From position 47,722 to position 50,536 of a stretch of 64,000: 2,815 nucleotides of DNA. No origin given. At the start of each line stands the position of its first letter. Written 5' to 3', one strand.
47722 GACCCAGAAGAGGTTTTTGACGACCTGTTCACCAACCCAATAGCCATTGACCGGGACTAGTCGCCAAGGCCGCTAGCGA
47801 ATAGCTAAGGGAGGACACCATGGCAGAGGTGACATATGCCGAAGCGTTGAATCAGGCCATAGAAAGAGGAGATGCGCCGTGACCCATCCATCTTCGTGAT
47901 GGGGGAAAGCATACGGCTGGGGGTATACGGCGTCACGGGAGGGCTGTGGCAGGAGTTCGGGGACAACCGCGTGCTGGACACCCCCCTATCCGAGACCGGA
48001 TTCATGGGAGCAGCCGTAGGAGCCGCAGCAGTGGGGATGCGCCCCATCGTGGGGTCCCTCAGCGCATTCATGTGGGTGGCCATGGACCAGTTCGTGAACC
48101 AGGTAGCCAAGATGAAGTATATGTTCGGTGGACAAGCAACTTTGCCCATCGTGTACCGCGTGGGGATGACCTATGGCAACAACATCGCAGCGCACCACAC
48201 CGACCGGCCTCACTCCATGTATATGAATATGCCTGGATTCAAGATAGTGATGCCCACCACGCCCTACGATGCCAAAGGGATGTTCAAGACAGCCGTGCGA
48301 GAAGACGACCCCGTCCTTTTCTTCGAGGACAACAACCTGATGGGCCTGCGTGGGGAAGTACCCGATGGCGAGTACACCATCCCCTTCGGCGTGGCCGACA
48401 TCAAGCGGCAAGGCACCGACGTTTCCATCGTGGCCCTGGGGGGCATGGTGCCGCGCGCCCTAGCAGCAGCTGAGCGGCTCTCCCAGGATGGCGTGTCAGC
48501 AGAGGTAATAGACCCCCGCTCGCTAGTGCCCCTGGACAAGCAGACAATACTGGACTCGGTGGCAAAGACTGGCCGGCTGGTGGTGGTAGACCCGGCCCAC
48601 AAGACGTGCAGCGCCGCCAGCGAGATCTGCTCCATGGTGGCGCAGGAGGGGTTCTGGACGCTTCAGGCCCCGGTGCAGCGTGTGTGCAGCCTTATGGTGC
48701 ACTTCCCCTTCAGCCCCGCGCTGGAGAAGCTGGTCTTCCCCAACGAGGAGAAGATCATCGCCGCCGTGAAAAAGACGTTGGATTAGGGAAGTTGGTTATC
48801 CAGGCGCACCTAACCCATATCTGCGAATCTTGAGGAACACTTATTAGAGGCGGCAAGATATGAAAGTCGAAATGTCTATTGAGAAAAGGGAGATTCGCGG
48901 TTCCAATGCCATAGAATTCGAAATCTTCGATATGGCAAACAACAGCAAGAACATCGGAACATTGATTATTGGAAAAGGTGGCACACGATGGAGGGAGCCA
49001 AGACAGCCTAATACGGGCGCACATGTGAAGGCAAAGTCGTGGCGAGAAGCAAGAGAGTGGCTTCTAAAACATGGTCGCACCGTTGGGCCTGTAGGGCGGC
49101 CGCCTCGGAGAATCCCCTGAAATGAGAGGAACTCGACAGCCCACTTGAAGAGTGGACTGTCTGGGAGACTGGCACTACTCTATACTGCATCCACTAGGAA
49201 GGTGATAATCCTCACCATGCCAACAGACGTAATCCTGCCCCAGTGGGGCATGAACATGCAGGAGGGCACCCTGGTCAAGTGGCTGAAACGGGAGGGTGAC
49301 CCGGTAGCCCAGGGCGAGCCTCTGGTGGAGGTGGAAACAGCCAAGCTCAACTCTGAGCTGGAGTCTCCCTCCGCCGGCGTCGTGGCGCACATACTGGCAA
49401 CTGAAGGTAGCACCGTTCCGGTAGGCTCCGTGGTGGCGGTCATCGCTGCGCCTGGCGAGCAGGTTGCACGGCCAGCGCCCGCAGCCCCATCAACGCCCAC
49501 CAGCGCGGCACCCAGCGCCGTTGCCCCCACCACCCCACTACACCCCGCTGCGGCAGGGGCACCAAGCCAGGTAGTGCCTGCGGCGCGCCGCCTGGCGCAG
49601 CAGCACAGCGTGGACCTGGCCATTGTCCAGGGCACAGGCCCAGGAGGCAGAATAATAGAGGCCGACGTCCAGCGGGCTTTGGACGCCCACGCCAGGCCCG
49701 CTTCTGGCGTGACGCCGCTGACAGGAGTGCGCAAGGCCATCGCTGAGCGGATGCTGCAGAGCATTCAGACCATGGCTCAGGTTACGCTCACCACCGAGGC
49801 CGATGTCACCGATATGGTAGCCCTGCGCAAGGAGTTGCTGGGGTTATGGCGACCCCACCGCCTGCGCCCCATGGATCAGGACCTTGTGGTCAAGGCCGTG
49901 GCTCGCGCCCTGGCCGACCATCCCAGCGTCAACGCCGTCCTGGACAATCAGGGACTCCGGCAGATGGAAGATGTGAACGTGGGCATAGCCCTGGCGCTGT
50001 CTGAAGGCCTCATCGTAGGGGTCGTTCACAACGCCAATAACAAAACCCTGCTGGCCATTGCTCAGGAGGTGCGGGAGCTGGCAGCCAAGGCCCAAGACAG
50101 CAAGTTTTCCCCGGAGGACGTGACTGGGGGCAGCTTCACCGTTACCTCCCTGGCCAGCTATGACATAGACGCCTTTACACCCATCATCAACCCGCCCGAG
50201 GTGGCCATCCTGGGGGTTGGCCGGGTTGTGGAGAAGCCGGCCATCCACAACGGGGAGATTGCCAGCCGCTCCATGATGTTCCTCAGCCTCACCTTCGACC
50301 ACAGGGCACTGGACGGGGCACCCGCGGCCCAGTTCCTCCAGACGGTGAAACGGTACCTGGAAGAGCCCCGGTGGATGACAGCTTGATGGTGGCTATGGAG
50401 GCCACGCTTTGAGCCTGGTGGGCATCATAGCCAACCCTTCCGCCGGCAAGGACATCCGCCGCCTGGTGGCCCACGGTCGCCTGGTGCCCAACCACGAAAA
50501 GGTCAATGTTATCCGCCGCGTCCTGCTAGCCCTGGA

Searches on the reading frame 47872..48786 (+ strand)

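Call 76: search_protein_families(library=pfam, proteins=[window:47872-48786:+], max_evalue=0.00001)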
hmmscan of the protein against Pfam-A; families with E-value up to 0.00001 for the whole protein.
window:47872-48786:+ (304 aa): 2 families
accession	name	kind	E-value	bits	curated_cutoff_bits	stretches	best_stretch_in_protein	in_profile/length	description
PF02780.25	Transketolase_C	-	1.1e-36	125.9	25.9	1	173-295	1-124/124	Transketolase, C-terminal domain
PF02779.29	Transket_pyr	-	8.7e-33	113.8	27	1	1-156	17-171/174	Transketolase, pyrimidine binding domain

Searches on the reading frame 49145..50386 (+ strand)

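Call 76: search_protein_families(library=pfam, proteins=[window:49145-50386:+], max_evalue=0.00001)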
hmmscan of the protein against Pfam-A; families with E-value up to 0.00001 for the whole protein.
window:49145-50386:+ (413 aa): 3 families
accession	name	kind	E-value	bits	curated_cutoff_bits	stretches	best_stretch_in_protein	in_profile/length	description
PF00198.28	2-oxoacid_dh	-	6.4e-76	255.3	23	1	189-411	6-230/232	2-oxoacid dehydrogenases acyltransferase (catalytic domain)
PF00364.28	Biotin_lipoyl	-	1.9e-18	66.5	22.1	1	28-100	2-73/73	Biotin-requiring enzyme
PF02817.22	E3_binding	-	4.9e-14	52.7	23.7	1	145-176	5-36/36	e3 binding domain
